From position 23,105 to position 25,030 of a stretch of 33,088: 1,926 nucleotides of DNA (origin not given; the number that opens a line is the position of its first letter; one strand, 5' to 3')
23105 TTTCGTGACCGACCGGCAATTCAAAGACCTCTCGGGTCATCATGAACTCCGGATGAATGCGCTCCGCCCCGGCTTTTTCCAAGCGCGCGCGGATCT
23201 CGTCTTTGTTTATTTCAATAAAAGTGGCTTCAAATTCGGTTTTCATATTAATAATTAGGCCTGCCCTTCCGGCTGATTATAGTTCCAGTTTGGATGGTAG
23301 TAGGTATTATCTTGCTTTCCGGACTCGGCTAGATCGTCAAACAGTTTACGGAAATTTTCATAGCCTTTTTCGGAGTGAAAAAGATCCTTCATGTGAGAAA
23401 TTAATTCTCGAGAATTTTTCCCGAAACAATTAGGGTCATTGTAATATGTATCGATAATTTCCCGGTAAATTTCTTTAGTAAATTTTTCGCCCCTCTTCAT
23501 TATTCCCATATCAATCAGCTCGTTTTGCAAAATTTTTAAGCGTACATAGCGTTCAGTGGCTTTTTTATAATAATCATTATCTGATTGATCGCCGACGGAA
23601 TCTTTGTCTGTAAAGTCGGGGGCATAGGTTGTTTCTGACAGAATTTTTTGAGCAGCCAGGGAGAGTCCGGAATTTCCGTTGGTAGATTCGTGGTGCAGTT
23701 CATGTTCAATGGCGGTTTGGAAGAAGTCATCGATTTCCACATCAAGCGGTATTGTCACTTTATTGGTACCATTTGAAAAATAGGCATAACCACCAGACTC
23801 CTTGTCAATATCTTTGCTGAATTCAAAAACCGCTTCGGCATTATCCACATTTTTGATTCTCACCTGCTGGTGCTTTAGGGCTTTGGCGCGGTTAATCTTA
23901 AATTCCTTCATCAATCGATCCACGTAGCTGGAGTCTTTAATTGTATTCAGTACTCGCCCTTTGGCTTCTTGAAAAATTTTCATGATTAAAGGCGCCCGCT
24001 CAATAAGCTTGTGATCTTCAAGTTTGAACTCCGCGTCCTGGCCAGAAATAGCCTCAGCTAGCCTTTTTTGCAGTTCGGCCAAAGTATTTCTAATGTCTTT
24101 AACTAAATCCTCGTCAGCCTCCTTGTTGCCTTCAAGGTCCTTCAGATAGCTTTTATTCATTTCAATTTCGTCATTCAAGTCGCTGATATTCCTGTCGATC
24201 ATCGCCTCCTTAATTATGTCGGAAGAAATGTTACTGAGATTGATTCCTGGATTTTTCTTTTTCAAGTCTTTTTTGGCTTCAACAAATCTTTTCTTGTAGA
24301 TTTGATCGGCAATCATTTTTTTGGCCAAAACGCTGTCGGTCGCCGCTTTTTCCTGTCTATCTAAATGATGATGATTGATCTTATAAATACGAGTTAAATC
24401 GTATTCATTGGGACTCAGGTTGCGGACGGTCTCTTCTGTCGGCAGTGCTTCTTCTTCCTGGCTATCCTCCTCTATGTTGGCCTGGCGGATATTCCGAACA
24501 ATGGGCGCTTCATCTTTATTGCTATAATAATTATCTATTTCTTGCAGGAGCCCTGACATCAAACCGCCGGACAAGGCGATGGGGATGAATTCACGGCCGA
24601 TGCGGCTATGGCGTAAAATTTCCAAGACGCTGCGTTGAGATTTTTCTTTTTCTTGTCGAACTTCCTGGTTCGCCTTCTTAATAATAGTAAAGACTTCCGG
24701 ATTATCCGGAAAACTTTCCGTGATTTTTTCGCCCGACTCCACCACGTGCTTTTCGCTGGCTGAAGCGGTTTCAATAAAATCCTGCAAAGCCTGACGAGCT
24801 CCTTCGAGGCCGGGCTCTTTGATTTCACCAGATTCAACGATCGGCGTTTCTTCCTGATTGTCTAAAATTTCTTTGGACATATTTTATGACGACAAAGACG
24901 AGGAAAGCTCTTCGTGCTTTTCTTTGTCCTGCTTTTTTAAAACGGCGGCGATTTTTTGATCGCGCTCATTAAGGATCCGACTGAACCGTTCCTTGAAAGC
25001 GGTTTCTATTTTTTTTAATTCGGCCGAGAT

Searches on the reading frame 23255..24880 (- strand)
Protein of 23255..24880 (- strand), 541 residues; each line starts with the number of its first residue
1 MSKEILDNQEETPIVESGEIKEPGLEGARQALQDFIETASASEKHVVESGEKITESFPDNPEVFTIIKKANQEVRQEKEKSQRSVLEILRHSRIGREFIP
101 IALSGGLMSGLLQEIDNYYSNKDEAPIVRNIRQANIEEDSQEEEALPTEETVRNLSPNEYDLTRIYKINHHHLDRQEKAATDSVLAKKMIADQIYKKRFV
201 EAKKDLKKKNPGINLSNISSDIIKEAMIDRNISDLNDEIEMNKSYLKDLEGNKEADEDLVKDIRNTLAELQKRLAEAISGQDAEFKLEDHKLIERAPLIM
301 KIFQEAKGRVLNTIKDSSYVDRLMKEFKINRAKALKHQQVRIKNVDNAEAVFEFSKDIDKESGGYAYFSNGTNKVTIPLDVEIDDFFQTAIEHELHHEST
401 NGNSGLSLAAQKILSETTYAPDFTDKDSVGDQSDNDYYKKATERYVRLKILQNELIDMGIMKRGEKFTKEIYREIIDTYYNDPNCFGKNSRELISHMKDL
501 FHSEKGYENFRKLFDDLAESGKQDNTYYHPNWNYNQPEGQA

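Call 5: search_protein_families(library=pfam, proteins=[window:23255-24880:-], max_evalue=0.1)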
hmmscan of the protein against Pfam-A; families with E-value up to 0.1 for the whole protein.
window:23255-24880:- (541 aa): 1 family
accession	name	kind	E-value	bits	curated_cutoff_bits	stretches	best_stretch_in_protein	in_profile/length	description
PF24815.1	HMG_WDHD1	-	0.035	14.5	51.6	0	51-75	14-38/51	WDHD1 HMG box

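Call 6: search_protein_families(library=ncbifam, proteins=[window:23255-24880:-], max_evalue=0.1)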
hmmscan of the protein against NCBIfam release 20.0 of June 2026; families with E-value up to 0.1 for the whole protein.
window:23255-24880:- (541 aa): 0 families

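Call 7: find_homologous_proteins(query=window:23255-24880:-)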
Query window:23255-24880:- (541 aa): 1 proteins with E <= 0.001 among 8000 candidates.
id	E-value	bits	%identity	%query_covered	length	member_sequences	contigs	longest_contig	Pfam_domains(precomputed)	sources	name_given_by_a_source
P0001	0.0e+0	1178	99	100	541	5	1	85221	-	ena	-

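Call 18: search_protein_representatives(protein=window:23255-24880:-)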
Query: 541 residues. Proteins with E-value up to 0.001 (for the whole library): 146; up to 1e-10: 71; up to 1e-30: 8. The best 146 are listed.
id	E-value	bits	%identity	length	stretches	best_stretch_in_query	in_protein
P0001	0.0e+00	1177.6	99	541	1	1-541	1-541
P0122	3.9e-76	273.5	38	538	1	1-536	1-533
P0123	3.1e-67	244.2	40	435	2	254-540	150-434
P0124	2.1e-65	238.1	36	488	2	217-536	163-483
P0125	4.6e-62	227.1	39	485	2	248-538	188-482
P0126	1.7e-55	205.5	34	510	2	204-541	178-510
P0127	6.4e-35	137.6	30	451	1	77-536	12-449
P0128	4.0e-33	131.7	27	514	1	1-536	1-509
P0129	1.2e-28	116.9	30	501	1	50-538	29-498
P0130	1.3e-28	116.8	35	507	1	236-539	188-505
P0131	1.6e-28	116.5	34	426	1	238-539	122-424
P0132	4.3e-28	115.1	28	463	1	66-540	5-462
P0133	3.9e-27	111.9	30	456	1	151-539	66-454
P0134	2.3e-26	109.4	29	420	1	200-538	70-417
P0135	2.7e-26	109.2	32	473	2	301-478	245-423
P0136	5.2e-26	108.2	33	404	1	219-537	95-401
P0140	4.4e-25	105.2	36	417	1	299-536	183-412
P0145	2.0e-23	99.7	31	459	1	153-532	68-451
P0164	1.0e-18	84.2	30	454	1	152-528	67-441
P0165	1.2e-18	83.9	33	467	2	292-536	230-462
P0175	2.8e-16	76.1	33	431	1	235-538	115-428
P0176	3.9e-16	75.6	28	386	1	155-518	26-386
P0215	1.2e-06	44.3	34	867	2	290-521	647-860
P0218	2.1e-06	43.5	28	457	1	135-523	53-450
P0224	5.9e-06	42.1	28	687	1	305-494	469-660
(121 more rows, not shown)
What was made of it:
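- Tried and rejected: The exhaustive HMMER search was needed (call 18).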

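Call 21: search_solved_structures(query=A2, max_evalue=10, show_alignments=2)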
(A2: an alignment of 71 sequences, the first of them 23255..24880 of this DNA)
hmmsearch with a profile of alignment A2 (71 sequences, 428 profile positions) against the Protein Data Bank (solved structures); distinct sequences matched with E-value up to 10: 9.
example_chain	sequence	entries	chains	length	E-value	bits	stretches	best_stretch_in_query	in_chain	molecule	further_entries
5zjk_A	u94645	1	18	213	0.028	16.9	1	235-297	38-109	Myroilysin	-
5czw_A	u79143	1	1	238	0.039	16.4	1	235-297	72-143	Myroilysin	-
5gwd_A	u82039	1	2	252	0.04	16.3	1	235-297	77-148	Myroilysin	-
3htk_A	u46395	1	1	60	0.12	14.7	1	162-211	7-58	Structural maintenance of chromosomes protein 5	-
4fla_A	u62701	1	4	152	0.81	12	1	90-208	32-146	Regulation of nuclear pre-mRNA domain-containing protein 1B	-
4nad_B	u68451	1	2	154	2.3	10.5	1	91-208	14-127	Regulation of nuclear pre-mRNA domain-containing protein 1B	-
9y6s_9Q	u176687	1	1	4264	2.8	10.3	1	125-205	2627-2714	Dynein heavy chain, putative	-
2xzr_A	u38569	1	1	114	5.5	9.3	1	102-205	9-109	IMMUNOGLOBULIN-BINDING PROTEIN EIBD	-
8sde_A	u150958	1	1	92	9.5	8.5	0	140-207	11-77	Tripartite motif-containing protein 29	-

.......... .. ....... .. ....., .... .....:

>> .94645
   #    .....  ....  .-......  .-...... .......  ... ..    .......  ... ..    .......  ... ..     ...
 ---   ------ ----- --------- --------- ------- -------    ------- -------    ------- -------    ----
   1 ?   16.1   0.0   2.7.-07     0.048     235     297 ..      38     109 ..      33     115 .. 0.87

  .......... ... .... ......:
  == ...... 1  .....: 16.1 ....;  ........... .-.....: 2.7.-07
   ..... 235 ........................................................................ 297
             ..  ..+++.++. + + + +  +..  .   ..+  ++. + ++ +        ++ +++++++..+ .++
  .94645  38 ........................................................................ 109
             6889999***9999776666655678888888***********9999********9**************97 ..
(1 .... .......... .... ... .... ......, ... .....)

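Call 22: search_protein_families(library=pfam, alignment_id=A2, max_evalue=0.01)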
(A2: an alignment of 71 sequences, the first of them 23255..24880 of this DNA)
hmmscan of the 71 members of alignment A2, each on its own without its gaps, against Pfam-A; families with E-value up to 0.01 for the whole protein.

A. member 1, window:23255-24880:- (541 aa): 0 families

B. families by the number of members that match (of 71 scanned): 13 families
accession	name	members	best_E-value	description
PF18818.7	MPTase-PolyVal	13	0.00048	Zincin-like metallopeptidase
PF17986.6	EKAL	1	0.00092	EMP3-KAHRP-like N-terminal domain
PF11285.13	DUF3086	1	0.0032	Protein of unknown function (DUF3086)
PF22215.1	MLKL_N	1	0.0041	Mixed lineage kinase domain-like N-terminal domain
PF24810.1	RBD_LARS1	1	0.0052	Leucine--tRNA ligase, RagD-binding domain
PF12813.12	XPG_I_2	1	0.0054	XPG domain containing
PF06419.17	COG6_N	1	0.0067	Conserved oligomeric complex COG6, N-terminal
PF17593.7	DUF5490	1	0.0067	Family of unknown function (DUF5490)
PF01798.23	Nop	1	0.0074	snoRNA binding domain, fibrillarin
PF00536.37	SAM_1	1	0.0079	SAM domain (Sterile alpha motif)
PF14271.11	DUF4359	1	0.0083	Domain of unknown function (DUF4359)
PF22373.2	MG491_central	1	0.0091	Organelle protein MG491, central domain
PF14869.12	DUF4488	1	0.0096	Domain of unknown function (DUF4488)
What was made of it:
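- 23321..23995 (-): Zincin-like catalytic domain of p541 (about aa 296-520). Call 22 (13 of 71 relatives weakly hit PF18818 MPTase-PolyVal).
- On MPTase-PolyVal (PF18818): Calls 5, 22: no hit for the window protein.
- On ImmA / IrrE repressor-cleaving metalloproteases: No Pfam hit (calls 5, 22).
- Closest known: Zincin-like metallopeptidase domain of polyvalent proteins. Same: 13 of 71 relatives weakly hit PF18818 (call 22).
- Relatives weakly hit PF18818 (call 22).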

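Call 28: find_related_loci(query=A3, collection=metagenome_contigs, flank=10000)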
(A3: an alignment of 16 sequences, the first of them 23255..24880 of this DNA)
Query A3 (541 aa) in metagenome_contigs; peptide patterns used: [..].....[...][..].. (x = any residue, [..] = any of these).
74 stretches matched a pattern; 10 encode a relative of the query (tblastn E <= 1e-3); 10 distinct loci.
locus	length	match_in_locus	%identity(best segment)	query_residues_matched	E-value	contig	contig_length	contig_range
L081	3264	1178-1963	33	274-535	5e-32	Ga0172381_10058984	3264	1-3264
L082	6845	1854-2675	32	289-541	4e-32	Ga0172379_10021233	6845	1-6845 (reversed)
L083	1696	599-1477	29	257-541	1e-31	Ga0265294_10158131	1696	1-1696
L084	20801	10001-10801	31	289-534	2e-30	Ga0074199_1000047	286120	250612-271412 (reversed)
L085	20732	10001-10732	32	291-541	3e-29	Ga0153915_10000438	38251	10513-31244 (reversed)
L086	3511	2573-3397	29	288-541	3e-28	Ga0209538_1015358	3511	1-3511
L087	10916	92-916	29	288-541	8e-28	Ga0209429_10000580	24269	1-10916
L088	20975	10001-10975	31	216-536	1e-33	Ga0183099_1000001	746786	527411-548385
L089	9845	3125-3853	29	310-535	8e-18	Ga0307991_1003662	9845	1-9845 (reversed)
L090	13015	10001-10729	29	310-535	8e-18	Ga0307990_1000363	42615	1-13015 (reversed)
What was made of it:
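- Tried and rejected: A 16-sequence subset worked (call 28).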

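Call 35: predict_structure(alignment_id=A2)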
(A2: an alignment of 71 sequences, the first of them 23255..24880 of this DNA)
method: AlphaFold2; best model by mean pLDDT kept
length: 541 residues; sequences in the alignment: 71
mean_pLDDT: 81.1   pTM: 0.67
mean pLDDT of the five models: 81.1, 80.5, 78.9, 76.9, 76.7
residues with pLDDT >= 90: 284; 70-90: 119; 50-70: 58; < 50: 80
segments of 3 or more residues with pLDDT < 50: 1-4, 6-23, 100-148, 519-525
pLDDT, mean of each block of 10 residues (from residue 1): 45 39 58 80 89 93 91 88 77 60 40 42 39 40 47 92 96 95 95 88 86 78 65 77 88 89 85 71 77 97 98 94 93 97 98 96 96 98 96 98 96 96 72 87 97 97 94 98 97 96 95 77 48 61 43
secondary structure, 60 per line:
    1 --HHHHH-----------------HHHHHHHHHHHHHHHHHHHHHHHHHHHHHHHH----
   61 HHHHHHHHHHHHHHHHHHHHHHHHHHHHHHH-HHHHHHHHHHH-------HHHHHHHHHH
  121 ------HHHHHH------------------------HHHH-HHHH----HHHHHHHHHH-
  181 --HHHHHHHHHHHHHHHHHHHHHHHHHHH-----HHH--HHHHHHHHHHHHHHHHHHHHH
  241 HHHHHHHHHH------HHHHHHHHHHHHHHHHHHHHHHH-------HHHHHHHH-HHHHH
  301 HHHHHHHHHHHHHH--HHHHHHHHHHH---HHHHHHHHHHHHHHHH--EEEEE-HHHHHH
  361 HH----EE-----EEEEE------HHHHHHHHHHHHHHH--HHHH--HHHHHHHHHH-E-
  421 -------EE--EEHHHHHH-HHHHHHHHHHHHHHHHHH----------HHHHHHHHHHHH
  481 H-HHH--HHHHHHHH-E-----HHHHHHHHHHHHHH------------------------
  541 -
elements in order: H3-7 H25-56 H61-91 H93-103 H111-120 H127-132 H157-160 H162-165 H170-179 H183-209 H220-250 H257-279 H287-294 H296-314 H317-327 H331-346 E349-353 H355-362 E374-378 H385-399 H402-405 H408-417 H434-439 H441-458 H469-481 H488-495 H503-516
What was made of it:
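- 23255..24880 (-): p541, a predicted single-pass membrane protein. Layout: N-terminal helical region, hydrophobic segment, disordered linker, helical stalk, C-terminal zincin-like domain. Call 35 (AF2 pLDDT 81).
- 23552..23554 (-): Codon of E443, the predicted third zinc ligand, in the conserved motif TERYVR. It lies on helix 441-458 of the model (call 35).
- On Zincin-like metallopeptidases (gluzincin type): It lies on helix 385-399 of the model (call 35). It lies on helix 441-458 (call 35).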

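Call 39: fold_search(model_id=the predicted structure, library=pdb)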
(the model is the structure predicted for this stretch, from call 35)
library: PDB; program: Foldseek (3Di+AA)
matches with E <= 10: 81; with E <= 0.001: 0
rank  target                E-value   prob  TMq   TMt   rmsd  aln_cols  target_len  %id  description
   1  9g71_A                5.8e-01  0.08  0.08  0.10  33.3       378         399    8  Cryo-EM structure of TTYH2 in complex with lipids in GDN (released 2025-05-21)
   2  9drl_B                7.3e-01  0.13  0.14  0.17  22.5       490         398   11  Cryo-EM structure of the T33-549 tetrahedral cage (released 2025-08-06)
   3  6xns_D                1.2e+00  0.08  0.09  0.14  26.4       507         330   11  C3_crown-05 (released 2020-12-23)
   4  5nwk_B                2.5e+00  0.11  0.11  0.23  23.2       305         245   13  14-3-3c in complex with CPP and fusicoccin (released 2017-11-22)
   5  5cwp                  2.6e+00  0.07  0.09  0.18  22.2       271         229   12  Crystal structure of de novo designed helical repeat protein DHR79 (released 2015-12-16)
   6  5es2_B                3.2e+00  0.02  0.09  0.11  23.7       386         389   11  The crystal structure of a functionally uncharacterized protein LPG0634 from Legionella pneumophila subsp. pneumophila (released 2015-12-16)
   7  6xns_C                3.4e+00  0.03  0.09  0.13  26.8       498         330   12  C3_crown-05 (released 2020-12-23)
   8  7nmq                  3.6e+00  0.02  0.08  0.11  31.1       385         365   14  Bacillus cereus HblL1 toxin component (released 2021-04-07)
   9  7unj_B                3.8e+00  0.08  0.10  0.22  19.1       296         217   12  De novo designed chlorophyll dimer protein with Zn pheophorbide a methyl ester matching geometry of purple bacterial s (released 2023-04-19)
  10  1u4q_B                3.8e+00  0.05  0.11  0.17  28.1       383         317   12  Crystal Structure of Repeats 15, 16 and 17 of Chicken Brain Alpha Spectrin (released 2004-10-19)
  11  6zbl_A                3.9e+00  0.03  0.12  0.11  33.2       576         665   11  Plasmodium falciparum merozoite surface protein 1 dimer, conformation 2 (released 2021-05-19)
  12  3sfv_B                4.1e+00  0.12  0.11  0.16  16.4       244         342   13  Crystal structure of the GDP-bound Rab1a S25N mutant in complex with the coiled-coil domain of LidA from Legionella pn (released 2012-04-18)
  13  5m35_A                4.3e+00  0.08  0.11  0.23  20.4       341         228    8  The molecular tweezer CLR01 stabilizes a disordered protein-protein interface (released 2017-11-15)
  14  6gnk_A                4.3e+00  0.06  0.10  0.19  20.3       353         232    8  Exoenzyme S from Pseudomonas aeruginosa in complex with human 14-3-3 protein beta, trimeric crystal form bound to Carb (released 2018-09-26)
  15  5fia_A                4.3e+00  0.02  0.10  0.12  23.0       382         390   11  Structure of the effector protein LpiR1 (Lpg0634) from Legionella pneumophila (released 2016-01-27)
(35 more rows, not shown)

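Call 44: find_homologous_proteins(query=A2, max_evalue=0.00001)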
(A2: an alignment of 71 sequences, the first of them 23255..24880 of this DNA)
Query A2 (71 sequences) (541 aa, profile of the alignment): 1 proteins with E <= 0.00001 among 8000 candidates.
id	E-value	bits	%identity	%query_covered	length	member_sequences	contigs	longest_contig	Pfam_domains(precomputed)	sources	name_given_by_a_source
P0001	5.0e-103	364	99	100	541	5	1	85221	-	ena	-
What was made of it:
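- Tried and rejected: Word-seeded homologue searches with p541 and with its family profile: both found only the protein itself (calls 7, 44).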

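Call 45: find_encoding_contigs(protein=P0136, flank=8000, max_places=4)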
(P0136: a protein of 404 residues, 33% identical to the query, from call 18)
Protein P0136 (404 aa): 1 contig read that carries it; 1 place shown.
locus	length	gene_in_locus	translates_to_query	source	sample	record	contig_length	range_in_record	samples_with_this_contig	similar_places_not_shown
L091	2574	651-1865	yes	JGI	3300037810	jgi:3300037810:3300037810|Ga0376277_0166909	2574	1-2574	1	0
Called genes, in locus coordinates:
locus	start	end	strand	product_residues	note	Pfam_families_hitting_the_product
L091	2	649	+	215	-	?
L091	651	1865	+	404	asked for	-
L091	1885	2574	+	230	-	?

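Call 46: find_encoding_contigs(protein=P0128, flank=8000, max_places=3)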
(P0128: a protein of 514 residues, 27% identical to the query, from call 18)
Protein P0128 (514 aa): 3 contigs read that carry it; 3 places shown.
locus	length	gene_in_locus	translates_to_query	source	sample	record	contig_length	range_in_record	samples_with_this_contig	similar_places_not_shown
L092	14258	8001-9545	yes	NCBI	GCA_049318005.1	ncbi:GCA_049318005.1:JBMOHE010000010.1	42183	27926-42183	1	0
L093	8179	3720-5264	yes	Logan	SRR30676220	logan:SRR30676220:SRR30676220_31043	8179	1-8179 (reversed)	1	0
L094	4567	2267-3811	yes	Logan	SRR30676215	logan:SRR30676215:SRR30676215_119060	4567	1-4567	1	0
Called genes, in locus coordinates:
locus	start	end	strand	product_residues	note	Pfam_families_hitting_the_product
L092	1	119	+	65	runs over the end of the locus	PF00313:CSD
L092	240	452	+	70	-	-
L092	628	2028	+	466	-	PF04851:ResIII (weak), PF00270:DEAD, PF00271:Helicase_C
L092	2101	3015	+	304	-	PF11449:ArsP_2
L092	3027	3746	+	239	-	PF04402:SIMPL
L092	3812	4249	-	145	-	-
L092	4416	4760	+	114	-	PF00173:Cyt-b5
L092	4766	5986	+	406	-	PF01306:LacY_symp (weak), PF07690:MFS_1, PF12832:MFS_1_like, PF13347:MFS_2 (weak), PF00083:Sugar_tr, PF07690:MFS_1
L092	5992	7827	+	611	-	PF00270:DEAD (weak), PF04851:ResIII, PF17757:UvrB_inter, PF27431:UvrB_3rd, PF00271:Helicase_C, PF12344:UvrB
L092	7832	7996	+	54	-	-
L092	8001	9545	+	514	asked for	-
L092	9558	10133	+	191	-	PF01928:CYTH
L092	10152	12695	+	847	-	PF00005:ABC_tran (faint), PF02463:SMC_N (faint), PF13555:AAA_29 (faint), PF20703:nSTAND1 (faint), PF13304:AAA_21 (faint), PF17760:UvrA_inter, PF00684:DnaJ_CXXCXGXG (faint)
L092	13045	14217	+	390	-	PF01541:GIY-YIG, PF27096:UvrC_M, PF08459:UvrC_RNaseH_dom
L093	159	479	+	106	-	PF00173:Cyt-b5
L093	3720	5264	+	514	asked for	-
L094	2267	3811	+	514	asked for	-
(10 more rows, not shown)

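Call 47: find_encoding_contigs(protein=P0140, flank=8000, max_places=3)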
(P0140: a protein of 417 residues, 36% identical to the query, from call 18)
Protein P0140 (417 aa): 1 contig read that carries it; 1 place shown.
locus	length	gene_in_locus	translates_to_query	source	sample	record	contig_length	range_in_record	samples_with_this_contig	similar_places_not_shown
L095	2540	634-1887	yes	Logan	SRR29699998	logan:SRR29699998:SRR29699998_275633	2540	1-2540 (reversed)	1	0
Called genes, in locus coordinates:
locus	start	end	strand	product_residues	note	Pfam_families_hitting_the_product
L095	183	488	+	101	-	-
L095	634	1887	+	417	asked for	-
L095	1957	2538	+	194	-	?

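Call 48: find_encoding_contigs(protein=P0165, flank=8000, max_places=3)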
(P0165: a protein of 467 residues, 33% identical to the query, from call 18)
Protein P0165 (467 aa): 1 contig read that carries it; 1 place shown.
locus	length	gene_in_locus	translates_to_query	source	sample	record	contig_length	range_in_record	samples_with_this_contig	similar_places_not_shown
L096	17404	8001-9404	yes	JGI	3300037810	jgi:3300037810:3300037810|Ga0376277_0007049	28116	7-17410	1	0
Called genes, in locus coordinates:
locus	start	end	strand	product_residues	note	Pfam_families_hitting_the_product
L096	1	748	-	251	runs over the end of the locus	?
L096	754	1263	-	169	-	PF00149:Metallophos, PF12850:Metallophos_2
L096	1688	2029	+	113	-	-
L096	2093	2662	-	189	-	PF01997:Translin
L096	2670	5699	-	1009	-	PF05157:MshEN (weak), PF04851:ResIII (faint), PF00437:T2SSE, PF00005:ABC_tran (faint), PF01637:ATPase_2 (faint), PF02492:cobW (faint), PF03215:Rad17 (faint), PF00437:T2SSE, +8 more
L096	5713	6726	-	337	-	-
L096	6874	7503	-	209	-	-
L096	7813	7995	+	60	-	-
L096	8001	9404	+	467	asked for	-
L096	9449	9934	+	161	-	PF20603:Bact_hydrolase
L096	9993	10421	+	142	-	PF00583:Acetyltransf_1, PF13673:Acetyltransf_10, PF13508:Acetyltransf_7, PF08445:FR47 (weak)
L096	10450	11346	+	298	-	-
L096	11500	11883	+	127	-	-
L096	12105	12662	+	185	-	-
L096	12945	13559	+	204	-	-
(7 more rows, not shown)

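Call 49: find_encoding_contigs(protein=P0215, flank=8000, max_places=3)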
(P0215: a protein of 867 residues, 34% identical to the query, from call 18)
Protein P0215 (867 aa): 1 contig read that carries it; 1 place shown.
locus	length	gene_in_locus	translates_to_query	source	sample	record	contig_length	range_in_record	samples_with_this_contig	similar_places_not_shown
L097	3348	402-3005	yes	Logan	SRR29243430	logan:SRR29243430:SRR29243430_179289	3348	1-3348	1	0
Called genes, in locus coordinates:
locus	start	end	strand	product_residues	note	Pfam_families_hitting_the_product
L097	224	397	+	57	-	-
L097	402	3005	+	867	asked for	-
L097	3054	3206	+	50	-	-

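Call 69: search_protein_families(library=padloc, proteins=[window:23255-24880:-], max_evalue=0.01)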
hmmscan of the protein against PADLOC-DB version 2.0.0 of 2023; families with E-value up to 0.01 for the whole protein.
window:23255-24880:- (541 aa): 0 families

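Call 70: search_protein_families(library=phrogs, proteins=[window:23255-24880:-], max_evalue=0.01)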
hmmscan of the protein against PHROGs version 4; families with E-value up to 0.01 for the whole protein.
window:23255-24880:- (541 aa): 0 families

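Call 79: find_encoding_contigs(protein=P0175, flank=6000, max_places=3)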
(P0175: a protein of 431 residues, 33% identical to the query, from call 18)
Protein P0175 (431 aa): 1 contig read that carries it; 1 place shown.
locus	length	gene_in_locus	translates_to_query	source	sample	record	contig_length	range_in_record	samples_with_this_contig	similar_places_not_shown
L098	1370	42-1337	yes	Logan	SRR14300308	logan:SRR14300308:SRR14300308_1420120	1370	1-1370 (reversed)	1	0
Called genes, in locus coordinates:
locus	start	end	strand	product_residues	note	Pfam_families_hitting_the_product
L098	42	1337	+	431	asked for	-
